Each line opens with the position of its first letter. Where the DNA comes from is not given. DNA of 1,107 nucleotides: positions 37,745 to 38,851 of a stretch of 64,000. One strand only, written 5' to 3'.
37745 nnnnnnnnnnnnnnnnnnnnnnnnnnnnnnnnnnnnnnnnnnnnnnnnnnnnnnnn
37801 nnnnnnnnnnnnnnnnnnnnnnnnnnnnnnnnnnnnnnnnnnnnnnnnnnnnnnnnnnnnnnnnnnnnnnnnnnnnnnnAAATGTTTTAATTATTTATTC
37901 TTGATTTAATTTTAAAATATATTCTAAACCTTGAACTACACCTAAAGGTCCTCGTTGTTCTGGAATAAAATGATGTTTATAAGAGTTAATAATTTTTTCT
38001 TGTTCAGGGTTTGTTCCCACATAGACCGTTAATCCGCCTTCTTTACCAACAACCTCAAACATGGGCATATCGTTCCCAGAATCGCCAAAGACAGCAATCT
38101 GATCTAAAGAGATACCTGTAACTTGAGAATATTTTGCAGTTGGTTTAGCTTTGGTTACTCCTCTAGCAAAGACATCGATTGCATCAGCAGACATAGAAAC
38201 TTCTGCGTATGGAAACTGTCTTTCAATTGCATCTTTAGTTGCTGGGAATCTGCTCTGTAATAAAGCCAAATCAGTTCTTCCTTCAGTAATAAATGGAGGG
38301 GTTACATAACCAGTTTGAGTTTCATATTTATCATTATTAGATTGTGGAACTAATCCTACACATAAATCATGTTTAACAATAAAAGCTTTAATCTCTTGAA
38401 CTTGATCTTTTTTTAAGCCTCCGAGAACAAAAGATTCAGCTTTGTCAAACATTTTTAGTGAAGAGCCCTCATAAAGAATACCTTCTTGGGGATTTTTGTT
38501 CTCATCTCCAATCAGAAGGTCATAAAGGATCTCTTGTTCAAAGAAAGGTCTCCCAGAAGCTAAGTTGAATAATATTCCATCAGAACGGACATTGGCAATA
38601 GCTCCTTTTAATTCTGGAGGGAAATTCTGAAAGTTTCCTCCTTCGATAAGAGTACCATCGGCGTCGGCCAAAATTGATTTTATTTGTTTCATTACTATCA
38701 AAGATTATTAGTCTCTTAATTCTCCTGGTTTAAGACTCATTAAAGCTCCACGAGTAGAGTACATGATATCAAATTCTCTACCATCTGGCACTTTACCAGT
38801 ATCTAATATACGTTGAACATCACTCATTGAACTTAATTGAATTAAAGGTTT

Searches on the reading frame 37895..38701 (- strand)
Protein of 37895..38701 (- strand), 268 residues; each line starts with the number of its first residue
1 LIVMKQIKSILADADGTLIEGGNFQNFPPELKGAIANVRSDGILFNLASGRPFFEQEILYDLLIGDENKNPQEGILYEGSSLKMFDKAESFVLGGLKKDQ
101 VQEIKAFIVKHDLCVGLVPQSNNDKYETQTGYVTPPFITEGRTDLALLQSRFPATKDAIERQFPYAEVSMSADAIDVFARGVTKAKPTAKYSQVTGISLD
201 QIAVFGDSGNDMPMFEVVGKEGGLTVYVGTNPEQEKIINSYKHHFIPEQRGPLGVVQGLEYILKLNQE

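Call 26: search_protein_families(library=pfam, proteins=[window:37895-38701:-], max_evalue=0.001)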
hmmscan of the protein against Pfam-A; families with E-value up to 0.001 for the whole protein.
window:37895-38701:- (268 aa): 3 families
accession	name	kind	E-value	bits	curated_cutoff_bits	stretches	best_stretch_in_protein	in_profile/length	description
PF08282.18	Hydrolase_3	-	8.8e-19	68.7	20.9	2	156-220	158-224/255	haloacid dehalogenase-like hydrolase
PF05116.19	S6PP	-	0.00011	22.4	20.3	1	171-261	153-244/247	Sucrose-6F-phosphate phosphohydrolase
PF00702.32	Hydrolase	-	0.00021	22.2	26.4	0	146-219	118-191/191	haloacid dehalogenase-like hydrolase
